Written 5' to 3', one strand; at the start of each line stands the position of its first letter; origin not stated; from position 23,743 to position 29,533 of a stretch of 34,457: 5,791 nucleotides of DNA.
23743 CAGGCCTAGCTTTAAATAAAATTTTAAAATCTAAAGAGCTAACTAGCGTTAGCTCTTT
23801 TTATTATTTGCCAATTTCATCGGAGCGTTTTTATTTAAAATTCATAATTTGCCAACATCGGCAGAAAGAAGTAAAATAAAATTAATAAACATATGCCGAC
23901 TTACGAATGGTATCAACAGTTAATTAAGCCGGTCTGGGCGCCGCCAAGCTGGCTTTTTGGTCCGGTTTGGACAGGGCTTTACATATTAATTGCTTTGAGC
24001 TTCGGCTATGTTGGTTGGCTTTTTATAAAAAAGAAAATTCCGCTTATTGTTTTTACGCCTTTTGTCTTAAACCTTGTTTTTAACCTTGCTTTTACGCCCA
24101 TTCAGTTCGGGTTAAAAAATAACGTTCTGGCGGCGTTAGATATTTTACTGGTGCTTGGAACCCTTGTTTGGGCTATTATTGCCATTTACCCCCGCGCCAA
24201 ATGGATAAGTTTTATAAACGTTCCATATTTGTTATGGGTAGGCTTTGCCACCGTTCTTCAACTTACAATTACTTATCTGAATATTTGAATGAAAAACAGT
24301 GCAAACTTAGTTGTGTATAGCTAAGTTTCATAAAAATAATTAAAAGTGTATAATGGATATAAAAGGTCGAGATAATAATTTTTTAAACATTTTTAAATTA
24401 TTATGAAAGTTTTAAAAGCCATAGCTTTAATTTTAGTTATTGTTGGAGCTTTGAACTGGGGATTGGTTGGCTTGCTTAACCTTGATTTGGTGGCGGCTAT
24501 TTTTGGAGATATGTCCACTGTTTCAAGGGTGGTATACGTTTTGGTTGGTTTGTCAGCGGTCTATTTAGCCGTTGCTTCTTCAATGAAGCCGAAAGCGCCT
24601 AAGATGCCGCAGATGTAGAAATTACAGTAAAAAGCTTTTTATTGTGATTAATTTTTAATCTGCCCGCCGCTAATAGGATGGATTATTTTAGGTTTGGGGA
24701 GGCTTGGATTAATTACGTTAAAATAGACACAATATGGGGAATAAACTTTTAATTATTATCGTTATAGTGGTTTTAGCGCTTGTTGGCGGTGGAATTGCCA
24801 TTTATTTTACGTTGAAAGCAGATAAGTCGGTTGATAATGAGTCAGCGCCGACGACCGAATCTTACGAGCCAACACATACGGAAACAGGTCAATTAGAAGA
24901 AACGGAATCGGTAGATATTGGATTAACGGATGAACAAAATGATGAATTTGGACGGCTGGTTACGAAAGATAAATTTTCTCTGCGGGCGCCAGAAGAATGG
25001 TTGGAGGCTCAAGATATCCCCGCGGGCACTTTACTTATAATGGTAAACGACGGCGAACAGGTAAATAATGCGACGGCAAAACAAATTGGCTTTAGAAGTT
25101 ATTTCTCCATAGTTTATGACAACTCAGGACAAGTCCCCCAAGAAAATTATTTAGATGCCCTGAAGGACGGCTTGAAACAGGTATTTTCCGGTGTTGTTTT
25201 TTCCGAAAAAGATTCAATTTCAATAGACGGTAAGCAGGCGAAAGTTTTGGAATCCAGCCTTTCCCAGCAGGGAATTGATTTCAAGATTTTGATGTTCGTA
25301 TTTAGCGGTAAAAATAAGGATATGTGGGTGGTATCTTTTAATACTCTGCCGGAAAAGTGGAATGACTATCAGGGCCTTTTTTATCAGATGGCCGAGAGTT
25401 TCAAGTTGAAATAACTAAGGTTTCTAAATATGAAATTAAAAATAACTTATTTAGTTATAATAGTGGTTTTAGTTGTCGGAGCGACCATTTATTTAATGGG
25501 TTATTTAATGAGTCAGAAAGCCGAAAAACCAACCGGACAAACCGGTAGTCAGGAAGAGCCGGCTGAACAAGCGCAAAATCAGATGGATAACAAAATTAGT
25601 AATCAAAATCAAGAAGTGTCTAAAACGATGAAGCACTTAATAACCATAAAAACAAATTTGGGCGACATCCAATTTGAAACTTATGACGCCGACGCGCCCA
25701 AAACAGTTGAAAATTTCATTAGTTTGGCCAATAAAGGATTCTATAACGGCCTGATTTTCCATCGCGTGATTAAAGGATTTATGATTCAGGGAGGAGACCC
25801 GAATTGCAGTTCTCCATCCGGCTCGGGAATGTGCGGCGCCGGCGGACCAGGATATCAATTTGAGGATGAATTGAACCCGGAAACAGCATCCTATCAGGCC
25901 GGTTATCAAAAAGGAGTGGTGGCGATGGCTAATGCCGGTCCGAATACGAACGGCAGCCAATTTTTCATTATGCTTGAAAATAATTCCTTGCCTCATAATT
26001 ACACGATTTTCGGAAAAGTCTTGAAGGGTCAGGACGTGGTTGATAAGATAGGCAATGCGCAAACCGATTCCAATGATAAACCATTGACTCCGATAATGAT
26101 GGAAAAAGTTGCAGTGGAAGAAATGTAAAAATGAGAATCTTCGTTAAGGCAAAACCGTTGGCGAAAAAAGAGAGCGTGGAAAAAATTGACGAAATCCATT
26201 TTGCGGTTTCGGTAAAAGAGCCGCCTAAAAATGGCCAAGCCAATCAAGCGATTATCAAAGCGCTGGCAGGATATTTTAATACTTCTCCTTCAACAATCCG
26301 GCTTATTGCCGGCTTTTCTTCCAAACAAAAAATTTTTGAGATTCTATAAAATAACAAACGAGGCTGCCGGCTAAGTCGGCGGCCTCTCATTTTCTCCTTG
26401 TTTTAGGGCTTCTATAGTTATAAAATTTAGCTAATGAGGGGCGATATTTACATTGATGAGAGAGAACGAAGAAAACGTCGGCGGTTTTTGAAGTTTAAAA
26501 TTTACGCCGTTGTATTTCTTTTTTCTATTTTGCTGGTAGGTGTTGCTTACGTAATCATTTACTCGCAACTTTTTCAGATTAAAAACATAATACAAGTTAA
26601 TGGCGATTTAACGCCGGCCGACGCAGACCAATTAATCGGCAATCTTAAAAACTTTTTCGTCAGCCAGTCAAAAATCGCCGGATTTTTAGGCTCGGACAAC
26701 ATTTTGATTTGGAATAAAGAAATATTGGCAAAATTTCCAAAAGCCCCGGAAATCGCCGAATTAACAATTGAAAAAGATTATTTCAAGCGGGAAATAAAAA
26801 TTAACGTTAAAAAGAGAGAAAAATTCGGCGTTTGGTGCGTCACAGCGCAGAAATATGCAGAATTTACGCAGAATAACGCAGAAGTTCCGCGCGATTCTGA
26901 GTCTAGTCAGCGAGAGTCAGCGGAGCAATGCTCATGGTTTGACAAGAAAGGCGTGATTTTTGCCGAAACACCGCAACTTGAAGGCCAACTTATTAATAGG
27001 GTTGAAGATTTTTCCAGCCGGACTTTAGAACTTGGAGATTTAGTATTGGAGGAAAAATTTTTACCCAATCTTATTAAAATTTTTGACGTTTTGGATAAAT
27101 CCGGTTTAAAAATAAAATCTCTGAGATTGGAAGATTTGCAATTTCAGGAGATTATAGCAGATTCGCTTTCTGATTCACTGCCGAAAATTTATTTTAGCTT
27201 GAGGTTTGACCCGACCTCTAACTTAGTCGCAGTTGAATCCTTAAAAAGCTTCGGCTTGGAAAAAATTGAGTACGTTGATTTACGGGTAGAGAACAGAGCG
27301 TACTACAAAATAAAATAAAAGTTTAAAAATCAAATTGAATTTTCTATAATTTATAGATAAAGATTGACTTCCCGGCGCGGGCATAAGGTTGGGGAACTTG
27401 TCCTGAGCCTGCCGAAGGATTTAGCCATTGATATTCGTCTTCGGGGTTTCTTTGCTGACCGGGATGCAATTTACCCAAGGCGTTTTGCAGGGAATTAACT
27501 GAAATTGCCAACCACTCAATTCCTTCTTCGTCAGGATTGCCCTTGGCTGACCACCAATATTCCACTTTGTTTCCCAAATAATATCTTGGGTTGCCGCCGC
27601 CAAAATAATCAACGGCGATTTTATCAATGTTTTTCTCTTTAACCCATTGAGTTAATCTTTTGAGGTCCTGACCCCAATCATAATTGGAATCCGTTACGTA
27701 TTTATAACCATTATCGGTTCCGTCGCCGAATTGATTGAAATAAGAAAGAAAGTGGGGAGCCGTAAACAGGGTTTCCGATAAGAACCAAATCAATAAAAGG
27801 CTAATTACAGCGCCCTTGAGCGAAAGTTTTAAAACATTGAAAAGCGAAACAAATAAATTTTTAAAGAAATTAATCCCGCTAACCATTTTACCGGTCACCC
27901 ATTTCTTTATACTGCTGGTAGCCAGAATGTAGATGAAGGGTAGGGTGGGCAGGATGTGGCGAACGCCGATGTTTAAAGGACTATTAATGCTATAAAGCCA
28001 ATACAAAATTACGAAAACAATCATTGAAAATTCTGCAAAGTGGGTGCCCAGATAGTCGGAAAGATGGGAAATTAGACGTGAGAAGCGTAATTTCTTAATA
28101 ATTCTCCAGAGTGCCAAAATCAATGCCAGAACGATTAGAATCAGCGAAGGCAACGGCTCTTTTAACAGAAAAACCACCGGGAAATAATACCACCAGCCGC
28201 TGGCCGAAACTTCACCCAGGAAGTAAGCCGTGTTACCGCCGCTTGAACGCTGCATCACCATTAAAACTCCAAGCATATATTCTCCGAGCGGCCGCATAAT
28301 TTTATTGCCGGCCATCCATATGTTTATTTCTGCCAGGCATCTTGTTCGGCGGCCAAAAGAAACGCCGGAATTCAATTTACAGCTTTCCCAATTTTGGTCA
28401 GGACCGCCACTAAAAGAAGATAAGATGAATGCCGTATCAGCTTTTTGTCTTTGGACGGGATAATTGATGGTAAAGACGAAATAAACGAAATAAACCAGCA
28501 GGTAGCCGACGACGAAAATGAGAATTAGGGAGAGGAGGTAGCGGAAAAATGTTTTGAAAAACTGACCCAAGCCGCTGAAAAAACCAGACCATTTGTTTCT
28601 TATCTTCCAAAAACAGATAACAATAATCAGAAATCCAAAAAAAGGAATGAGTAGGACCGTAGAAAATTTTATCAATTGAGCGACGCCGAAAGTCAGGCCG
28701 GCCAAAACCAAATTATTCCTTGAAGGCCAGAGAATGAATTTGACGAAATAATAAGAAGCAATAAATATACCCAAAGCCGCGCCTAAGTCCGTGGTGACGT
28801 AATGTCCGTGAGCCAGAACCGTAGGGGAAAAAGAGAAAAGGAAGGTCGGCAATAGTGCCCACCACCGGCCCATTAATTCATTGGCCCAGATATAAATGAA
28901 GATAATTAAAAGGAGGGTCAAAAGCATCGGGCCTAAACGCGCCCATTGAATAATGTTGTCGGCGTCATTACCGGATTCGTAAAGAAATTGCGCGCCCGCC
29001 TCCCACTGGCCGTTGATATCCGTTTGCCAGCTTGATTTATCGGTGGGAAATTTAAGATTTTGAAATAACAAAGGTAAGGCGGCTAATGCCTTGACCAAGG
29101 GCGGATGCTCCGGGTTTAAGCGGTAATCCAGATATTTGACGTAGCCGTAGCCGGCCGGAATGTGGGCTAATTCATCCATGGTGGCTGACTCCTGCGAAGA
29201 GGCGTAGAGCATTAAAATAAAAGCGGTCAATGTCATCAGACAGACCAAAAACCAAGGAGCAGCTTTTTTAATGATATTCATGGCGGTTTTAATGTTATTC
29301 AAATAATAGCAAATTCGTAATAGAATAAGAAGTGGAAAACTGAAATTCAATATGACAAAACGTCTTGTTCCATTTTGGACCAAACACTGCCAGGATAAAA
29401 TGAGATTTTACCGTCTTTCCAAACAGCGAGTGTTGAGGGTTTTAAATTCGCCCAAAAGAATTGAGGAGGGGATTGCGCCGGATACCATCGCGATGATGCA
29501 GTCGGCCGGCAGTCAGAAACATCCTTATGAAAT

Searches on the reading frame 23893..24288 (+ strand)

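Call 58: search_protein_families(library=pfam, proteins=[window:23893-24288:+])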
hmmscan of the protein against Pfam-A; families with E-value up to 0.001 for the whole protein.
window:23893-24288:+ (131 aa): 1 family
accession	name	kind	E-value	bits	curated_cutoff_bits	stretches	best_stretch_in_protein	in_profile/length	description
PF03073.20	TspO_MBR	-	6.7e-29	101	24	1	4-128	21-144/145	TspO/MBR family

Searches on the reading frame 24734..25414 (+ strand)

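Call 58: search_protein_families(library=pfam, proteins=[window:24734-25414:+])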
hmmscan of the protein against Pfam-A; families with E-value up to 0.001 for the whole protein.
window:24734-25414:+ (226 aa): 1 family
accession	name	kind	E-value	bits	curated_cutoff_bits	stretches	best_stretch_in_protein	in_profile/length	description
PF01789.22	PsbP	-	0.00024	21.6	23.5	0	159-224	90-154/155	PsbP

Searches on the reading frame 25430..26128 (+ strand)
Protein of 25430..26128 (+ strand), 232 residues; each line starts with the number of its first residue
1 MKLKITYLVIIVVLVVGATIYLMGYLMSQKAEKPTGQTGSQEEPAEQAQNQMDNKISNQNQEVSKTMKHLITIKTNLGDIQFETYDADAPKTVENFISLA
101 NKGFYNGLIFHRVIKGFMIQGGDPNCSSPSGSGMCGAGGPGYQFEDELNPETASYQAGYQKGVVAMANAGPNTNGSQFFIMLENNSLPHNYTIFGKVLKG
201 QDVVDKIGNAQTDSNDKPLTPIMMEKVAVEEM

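Call 58: search_protein_families(library=pfam, proteins=[window:25430-26128:+])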
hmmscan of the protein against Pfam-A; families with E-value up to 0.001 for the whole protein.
window:25430-26128:+ (232 aa): 1 family
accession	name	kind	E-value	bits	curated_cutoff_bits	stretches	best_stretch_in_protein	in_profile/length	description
PF00160.26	Pro_isomerase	-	2.3e-47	161.6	21.7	1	71-228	2-158/159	Cyclophilin type peptidyl-prolyl cis-trans isomerase/CLD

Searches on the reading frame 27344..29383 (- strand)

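Call 58: search_protein_families(library=pfam, proteins=[window:27344-29383:-])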
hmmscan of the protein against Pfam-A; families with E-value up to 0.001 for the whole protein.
window:27344-29383:- (679 aa): 2 families
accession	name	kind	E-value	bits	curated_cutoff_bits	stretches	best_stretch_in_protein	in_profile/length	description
PF02366.24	PMT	-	1.4e-10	41.6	22.7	1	50-302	3-241/245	Dolichyl-phosphate-mannose-protein mannosyltransferase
PF13231.12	PMT_2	-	3.5e-08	34.3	26.1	1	148-255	24-132/160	Dolichyl-phosphate-mannose-protein mannosyltransferase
